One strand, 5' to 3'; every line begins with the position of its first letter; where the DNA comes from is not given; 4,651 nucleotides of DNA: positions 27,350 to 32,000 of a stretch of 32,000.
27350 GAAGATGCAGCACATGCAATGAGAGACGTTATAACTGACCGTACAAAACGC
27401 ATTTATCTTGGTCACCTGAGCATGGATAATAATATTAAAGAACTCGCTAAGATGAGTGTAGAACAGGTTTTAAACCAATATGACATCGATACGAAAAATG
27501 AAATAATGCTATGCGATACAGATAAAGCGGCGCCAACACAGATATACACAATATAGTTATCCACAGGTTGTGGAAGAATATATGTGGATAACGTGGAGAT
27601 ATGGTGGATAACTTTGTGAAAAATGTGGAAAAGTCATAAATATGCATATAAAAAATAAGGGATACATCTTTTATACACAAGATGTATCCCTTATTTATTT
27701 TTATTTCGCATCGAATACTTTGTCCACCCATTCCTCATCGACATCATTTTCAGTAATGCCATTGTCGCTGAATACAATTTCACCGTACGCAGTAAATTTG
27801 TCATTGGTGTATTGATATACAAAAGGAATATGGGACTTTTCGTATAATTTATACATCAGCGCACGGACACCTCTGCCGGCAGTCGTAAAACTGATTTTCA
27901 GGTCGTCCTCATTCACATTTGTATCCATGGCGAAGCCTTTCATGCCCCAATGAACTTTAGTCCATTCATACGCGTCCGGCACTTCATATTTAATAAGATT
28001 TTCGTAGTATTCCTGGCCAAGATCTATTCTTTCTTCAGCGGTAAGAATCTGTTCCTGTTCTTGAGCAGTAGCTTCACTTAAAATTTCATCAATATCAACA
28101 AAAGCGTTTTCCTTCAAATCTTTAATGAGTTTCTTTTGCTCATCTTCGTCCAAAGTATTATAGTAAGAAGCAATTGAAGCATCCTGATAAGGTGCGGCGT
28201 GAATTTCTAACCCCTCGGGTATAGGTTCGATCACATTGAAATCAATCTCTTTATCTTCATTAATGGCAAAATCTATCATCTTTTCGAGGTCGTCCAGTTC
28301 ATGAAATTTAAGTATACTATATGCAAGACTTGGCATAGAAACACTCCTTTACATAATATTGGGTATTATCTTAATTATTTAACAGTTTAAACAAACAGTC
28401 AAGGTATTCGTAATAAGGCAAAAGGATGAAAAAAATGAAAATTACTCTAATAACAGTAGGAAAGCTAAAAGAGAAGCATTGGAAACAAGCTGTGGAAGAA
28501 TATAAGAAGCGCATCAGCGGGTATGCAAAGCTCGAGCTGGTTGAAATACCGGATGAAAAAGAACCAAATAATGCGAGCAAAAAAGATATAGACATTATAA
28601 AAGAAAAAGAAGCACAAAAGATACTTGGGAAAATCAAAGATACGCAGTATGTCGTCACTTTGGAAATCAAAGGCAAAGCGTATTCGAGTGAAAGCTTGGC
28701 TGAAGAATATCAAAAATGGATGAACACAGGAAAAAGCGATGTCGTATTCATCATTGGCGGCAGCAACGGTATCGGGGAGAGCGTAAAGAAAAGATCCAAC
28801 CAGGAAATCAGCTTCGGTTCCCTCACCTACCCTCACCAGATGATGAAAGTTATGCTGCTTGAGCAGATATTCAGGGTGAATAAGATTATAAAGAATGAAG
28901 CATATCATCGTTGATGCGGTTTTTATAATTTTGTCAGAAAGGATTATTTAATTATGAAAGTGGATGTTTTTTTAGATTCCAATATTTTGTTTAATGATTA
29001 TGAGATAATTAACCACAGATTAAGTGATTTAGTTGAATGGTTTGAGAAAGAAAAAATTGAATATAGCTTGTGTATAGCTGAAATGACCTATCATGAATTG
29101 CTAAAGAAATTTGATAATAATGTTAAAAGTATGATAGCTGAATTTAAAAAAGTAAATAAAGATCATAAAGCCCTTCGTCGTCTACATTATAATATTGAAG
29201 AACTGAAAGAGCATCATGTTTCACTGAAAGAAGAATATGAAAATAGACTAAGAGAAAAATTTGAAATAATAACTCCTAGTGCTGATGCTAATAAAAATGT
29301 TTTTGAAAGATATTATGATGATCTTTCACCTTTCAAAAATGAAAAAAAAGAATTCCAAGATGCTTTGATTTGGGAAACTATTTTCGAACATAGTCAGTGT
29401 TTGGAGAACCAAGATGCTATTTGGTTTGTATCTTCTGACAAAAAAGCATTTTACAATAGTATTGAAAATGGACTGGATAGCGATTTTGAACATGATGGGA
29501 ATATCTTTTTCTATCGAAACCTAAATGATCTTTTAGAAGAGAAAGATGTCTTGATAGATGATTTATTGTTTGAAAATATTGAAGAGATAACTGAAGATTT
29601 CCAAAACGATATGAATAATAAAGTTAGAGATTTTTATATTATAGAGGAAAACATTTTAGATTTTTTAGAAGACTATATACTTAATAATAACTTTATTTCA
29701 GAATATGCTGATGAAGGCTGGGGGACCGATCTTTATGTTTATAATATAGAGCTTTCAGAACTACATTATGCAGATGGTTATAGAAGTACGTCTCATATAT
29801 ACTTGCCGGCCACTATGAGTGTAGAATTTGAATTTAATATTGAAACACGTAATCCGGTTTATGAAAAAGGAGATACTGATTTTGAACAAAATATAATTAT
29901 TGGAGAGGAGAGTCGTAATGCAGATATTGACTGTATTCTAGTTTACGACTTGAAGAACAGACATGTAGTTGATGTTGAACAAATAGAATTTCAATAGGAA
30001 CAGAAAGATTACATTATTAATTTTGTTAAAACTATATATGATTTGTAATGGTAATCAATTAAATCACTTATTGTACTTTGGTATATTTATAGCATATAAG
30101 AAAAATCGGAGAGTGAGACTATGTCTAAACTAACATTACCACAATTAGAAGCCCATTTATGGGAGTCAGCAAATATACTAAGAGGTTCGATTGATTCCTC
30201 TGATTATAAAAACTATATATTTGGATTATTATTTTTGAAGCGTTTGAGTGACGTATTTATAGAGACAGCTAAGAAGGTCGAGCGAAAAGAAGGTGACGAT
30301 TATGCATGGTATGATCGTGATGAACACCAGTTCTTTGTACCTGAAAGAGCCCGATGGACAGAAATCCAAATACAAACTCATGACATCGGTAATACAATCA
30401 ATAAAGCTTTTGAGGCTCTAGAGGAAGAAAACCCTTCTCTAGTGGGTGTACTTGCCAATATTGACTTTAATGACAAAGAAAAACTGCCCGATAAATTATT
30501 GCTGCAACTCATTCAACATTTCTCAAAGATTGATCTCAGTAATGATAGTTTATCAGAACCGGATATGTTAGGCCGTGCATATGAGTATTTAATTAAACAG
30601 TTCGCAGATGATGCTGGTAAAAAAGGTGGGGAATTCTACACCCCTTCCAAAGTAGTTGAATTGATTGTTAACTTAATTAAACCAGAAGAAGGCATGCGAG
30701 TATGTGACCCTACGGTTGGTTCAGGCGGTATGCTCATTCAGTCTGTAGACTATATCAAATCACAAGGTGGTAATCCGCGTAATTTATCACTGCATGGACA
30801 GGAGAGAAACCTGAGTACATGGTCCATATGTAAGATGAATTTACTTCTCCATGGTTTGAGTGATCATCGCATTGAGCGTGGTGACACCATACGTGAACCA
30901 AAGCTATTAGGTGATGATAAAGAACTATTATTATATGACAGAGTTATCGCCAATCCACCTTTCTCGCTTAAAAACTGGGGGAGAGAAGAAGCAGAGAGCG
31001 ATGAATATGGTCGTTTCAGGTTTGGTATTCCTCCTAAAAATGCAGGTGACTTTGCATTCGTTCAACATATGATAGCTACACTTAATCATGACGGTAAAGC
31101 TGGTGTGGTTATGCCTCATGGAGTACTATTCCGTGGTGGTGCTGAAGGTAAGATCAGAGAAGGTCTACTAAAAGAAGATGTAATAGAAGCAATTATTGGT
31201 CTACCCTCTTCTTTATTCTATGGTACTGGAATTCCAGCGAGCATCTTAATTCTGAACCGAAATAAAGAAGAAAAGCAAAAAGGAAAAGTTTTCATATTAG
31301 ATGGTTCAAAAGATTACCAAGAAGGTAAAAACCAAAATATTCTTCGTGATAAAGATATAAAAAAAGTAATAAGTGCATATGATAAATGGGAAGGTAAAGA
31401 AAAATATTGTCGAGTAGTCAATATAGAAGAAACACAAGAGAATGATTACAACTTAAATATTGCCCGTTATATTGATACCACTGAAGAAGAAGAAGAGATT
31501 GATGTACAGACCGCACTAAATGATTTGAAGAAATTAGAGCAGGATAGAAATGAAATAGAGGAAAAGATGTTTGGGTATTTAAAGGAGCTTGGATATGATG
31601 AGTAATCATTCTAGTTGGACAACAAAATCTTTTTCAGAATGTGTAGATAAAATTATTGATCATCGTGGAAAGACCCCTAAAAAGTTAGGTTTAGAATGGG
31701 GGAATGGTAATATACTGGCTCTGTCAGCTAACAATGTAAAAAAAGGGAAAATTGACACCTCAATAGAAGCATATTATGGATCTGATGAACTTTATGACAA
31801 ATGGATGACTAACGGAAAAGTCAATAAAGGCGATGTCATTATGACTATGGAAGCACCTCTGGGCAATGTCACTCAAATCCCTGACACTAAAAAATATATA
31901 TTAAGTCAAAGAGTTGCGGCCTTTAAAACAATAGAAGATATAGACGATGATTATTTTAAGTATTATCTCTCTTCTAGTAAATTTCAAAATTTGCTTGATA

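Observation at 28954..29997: Orphan PIN-like (DUF4935-type) protein with an unknown C-terminal half, between rlmH and hsdM: a candidate R-M-linked defence effector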

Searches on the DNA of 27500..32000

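Call 91: search_rna_families(source=window, start=27500, end=32000, threshold=evalue, max_evalue=0.1)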
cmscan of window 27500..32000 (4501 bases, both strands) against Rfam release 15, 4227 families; matches with E-value up to 0.1: 3.
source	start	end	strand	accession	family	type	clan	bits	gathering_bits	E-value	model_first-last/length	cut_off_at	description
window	27652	27736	-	RF02397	sau-5971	Gene; sRNA;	-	32.2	90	0.0075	1-96/96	no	Staphylococcus sRNA sau-5971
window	27646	27700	-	RF03445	mir-7552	Gene; miRNA;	-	31.9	59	0.02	1-63/63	no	mir-7552 microRNA precursor family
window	27656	27695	+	RF02592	Spy392987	Gene; antisense;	-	29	47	0.026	1-63/63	no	S. pyogenes antisense RNA 392987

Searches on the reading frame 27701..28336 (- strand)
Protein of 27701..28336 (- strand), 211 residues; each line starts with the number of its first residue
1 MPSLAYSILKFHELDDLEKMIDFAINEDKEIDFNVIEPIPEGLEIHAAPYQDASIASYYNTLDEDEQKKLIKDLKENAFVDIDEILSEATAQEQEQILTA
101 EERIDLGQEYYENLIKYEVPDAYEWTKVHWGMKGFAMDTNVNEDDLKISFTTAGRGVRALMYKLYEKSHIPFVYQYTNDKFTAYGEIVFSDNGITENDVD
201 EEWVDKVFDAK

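Call 3: search_protein_families(library=pfam, proteins=[window:27701-28336:-], max_evalue=1)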
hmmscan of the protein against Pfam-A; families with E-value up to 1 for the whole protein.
window:27701-28336:- (211 aa): 6 families
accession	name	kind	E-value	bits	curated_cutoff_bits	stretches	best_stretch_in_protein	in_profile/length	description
PF18406.6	DUF1281_C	-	0.0043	17.4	22.8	1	141-203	8-71/88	Ferredoxin-like domain in Api92-like protein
PF13175.12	AAA_15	-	0.011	15.9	32.1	1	19-168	163-316/374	AAA ATPase domain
PF02002.24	TFIIE_alpha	-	0.019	15.3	22.9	1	114-173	2-60/105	TFIIE alpha subunit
PF17944.6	Arg_decarbox_C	-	0.21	12.5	23.3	0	90-117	23-48/51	Arginine decarboxylase C-terminal helical extension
PF24040.1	DUF7349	-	0.34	11.1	27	1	181-197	10-26/50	Domain of unknown function (DUF7349)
PF19111.5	DUF5798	-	0.93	10.2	27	1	64-96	52-84/89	Family of unknown function (DUF5798)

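Call 4: search_protein_families(library=padloc, proteins=[window:27701-28336:-], max_evalue=1)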
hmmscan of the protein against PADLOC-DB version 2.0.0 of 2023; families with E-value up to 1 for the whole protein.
window:27701-28336:- (211 aa): 0 families

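Call 5: search_protein_families(library=ncbifam, proteins=[window:27701-28336:-], max_evalue=1)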
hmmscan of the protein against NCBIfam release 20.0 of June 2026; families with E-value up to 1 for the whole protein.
window:27701-28336:- (211 aa): 0 families

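Call 6: search_protein_families(library=phrogs, proteins=[window:27701-28336:-], max_evalue=1)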
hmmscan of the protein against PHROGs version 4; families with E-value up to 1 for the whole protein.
window:27701-28336:- (211 aa): 1 family
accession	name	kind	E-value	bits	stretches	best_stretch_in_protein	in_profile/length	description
phrog_12644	-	unknown function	9.1e-07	29.8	1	18-205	20-201/236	-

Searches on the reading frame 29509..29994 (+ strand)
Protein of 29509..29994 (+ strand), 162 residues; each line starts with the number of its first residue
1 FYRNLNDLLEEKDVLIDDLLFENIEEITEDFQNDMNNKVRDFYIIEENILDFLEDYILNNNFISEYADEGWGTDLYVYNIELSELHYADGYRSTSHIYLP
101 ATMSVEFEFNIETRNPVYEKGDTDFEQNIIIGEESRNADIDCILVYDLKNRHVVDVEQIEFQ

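Call 34: find_homologous_proteins(query=A3, max_evalue=0.01)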
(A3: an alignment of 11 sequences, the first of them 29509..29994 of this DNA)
Query A3 (11 sequences): 1262 candidates shared short words with the query, none scored E <= 0.01.

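Call 35: search_solved_structures(query=A3, max_evalue=10)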
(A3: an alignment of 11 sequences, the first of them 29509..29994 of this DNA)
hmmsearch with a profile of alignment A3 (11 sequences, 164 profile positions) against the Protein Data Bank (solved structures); distinct sequences matched with E-value up to 10: 2.
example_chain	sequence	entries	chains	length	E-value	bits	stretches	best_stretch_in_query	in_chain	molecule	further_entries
7saf_A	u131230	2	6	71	0.38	13.8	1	12-59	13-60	General control transcription factor GCN4/M protein chimera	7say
29sb_A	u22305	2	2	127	0.48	13.5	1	1-56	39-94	KABLE2.5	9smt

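Call 47: predict_structure(alignment_id=A4)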
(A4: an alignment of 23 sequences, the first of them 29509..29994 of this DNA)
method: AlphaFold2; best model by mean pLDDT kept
length: 162 residues; sequences in the alignment: 23
mean_pLDDT: 77.6   pTM: 0.64
mean pLDDT of the five models: 77.6, 77.0, 76.8, 76.6, 74.7
residues with pLDDT >= 90: 11; 70-90: 111; 50-70: 34; < 50: 6
segments of 3 or more residues with pLDDT < 50: 18-20
pLDDT, mean of each block of 10 residues (from residue 1): 55 51 57 73 74 86 72 84 84 85 90 85 83 88 88 86 85
secondary structure, 60 per line:
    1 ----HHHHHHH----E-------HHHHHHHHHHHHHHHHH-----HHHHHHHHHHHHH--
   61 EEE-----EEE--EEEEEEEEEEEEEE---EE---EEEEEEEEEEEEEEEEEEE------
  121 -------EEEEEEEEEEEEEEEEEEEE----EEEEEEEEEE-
elements in order: H5-11 H24-40 H46-58 E61-63 E69-71 E74-87 E96-114 E128-147 E152-161

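Call 51: fold_search(model_id=the predicted structure, library=pdb)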
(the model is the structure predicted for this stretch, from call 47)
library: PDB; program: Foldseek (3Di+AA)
matches with E <= 10: 584; with E <= 0.001: 0
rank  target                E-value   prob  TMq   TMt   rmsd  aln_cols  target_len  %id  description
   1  6jzf_B                9.1e-03  0.93  0.33  0.35  18.3       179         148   12  Structure of the intermembrane space region of PARC6 (released 2020-05-06)
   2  5d9r                  3.4e-02  0.92  0.28  0.32   6.2        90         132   10  Crystal structure of a conserved domain in the intermembrane space region of the plastid division protein ARC6 (released 2015-11-11)
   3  5u9o_G                3.7e-02  0.96  0.29  0.33   5.7        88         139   10  Cocrystal structure of the intermembrane space region of the plastid division proteins PARC6 and PDV1 (released 2017-12-20)
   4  5i7k_A                4.9e-02  0.51  0.26  0.22  10.9       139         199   14  Crystal Structure of Human SPLUNC1 Dolphin Mutant D1 (G58A, S61A, G62E, G63D, G66D, I67T) (released 2016-05-18)
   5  3ub1_B                5.2e-02  0.90  0.30  0.21   5.2        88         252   12  Ntf2 like protein involved in plasmid conjugation (released 2012-02-08)
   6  6jzn_C                5.2e-02  0.38  0.24  0.27  13.3       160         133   12  Structure of the intermembrane space region of PARC6-PDV1 (released 2020-05-06)
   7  5u9o_D                5.5e-02  0.94  0.29  0.31   6.1        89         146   11  Cocrystal structure of the intermembrane space region of the plastid division proteins PARC6 and PDV1 (released 2017-12-20)
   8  3ub1_C                5.5e-02  0.80  0.28  0.20   5.8        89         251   13  Ntf2 like protein involved in plasmid conjugation (released 2012-02-08)
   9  4kgh_B                5.5e-02  0.33  0.21  0.19  10.9       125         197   15  Crystal Structure of human splunc1 lacking the secretion signal sequence (released 2013-09-25)
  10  5u9o_E                6.1e-02  0.35  0.25  0.26  12.7       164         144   10  Cocrystal structure of the intermembrane space region of the plastid division proteins PARC6 and PDV1 (released 2017-12-20)
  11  5i7j_B                7.2e-02  0.35  0.22  0.19   7.3       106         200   13  Crystal Structure of Human SPLUNC1 Disulfide Mutant M3 (I76C, V214C) (released 2016-05-18)
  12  5u9o_H                7.6e-02  0.44  0.22  0.24   7.2        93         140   12  Cocrystal structure of the intermembrane space region of the plastid division proteins PARC6 and PDV1 (released 2017-12-20)
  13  5u9o_F                8.4e-02  0.90  0.30  0.34   6.0        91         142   12  Cocrystal structure of the intermembrane space region of the plastid division proteins PARC6 and PDV1 (released 2017-12-20)
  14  5u9l_B                8.4e-02  0.44  0.22  0.23   7.3        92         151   13  Crystal structure of the intermembrane space region of the plastid division protein PARC6 (released 2017-12-20)
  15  6jzn_B                8.9e-02  0.51  0.23  0.26   7.1        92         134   13  Structure of the intermembrane space region of PARC6-PDV1 (released 2020-05-06)
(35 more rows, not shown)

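Call 92: fold_search(model_id=the predicted structure, library=viral)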
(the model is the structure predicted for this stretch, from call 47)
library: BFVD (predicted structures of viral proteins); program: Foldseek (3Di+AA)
matches with E <= 10: 681; with E <= 0.001: 0
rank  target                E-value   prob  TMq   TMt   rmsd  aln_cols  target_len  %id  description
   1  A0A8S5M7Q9            1.8e-03  1.00  0.45  0.23   6.3       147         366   13  PIN like domain [Siphoviridae sp. ctPAi1]
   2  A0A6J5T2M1            3.1e-02  0.57  0.21  0.16  11.4       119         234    9  Uncharacterized protein [uncultured Caudovirales phage]
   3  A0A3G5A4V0            4.1e-02  0.38  0.25  0.13  16.4       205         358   10  Apple domain-containing protein [Harvfovirus sp.]
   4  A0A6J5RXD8            4.8e-02  0.23  0.19  0.21  11.5       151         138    6  Uncharacterized protein [uncultured Caudovirales phage]
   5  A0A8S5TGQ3            5.3e-02  0.87  0.23  0.15   7.8        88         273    7  Uncharacterized protein [Myoviridae sp. ctIty1]
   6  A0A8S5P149            5.3e-02  0.66  0.23  0.26  10.8       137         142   15  Uncharacterized protein [Myoviridae sp. ctLnO19]
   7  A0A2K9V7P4            5.3e-02  0.13  0.13  0.10  17.9       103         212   12  Collagen 2 (Fragment) [Bandra megavirus]
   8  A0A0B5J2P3            8.7e-02  0.41  0.16  0.14  15.3        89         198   13  Uncharacterized protein [Pandoravirus inopinatum]
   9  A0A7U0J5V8            1.3e-01  0.44  0.29  0.18  14.0       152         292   15  (no name in the UniProt tables at hand)
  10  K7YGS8                1.3e-01  0.41  0.25  0.19  20.5       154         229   12  Uncharacterized protein [Megavirus courdo11]
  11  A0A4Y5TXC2            1.3e-01  0.30  0.16  0.29   9.5        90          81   12  Uncharacterized protein [Aeromonas phage 2L372D]
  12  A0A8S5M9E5            1.5e-01  0.28  0.19  0.21  10.6        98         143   11  Uncharacterized protein [Podoviridae sp. ctbO711]
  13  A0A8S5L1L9            1.5e-01  0.15  0.19  0.08  40.4       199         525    8  Maturation protein [ssRNA phage Zoerhiza.1_16]
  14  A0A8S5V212            1.6e-01  0.63  0.25  0.26   5.1        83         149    6  Uncharacterized protein [Myoviridae sp. ctJ2i1]
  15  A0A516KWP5            1.7e-01  0.20  0.22  0.19  26.8       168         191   10  (no name in the UniProt tables at hand)
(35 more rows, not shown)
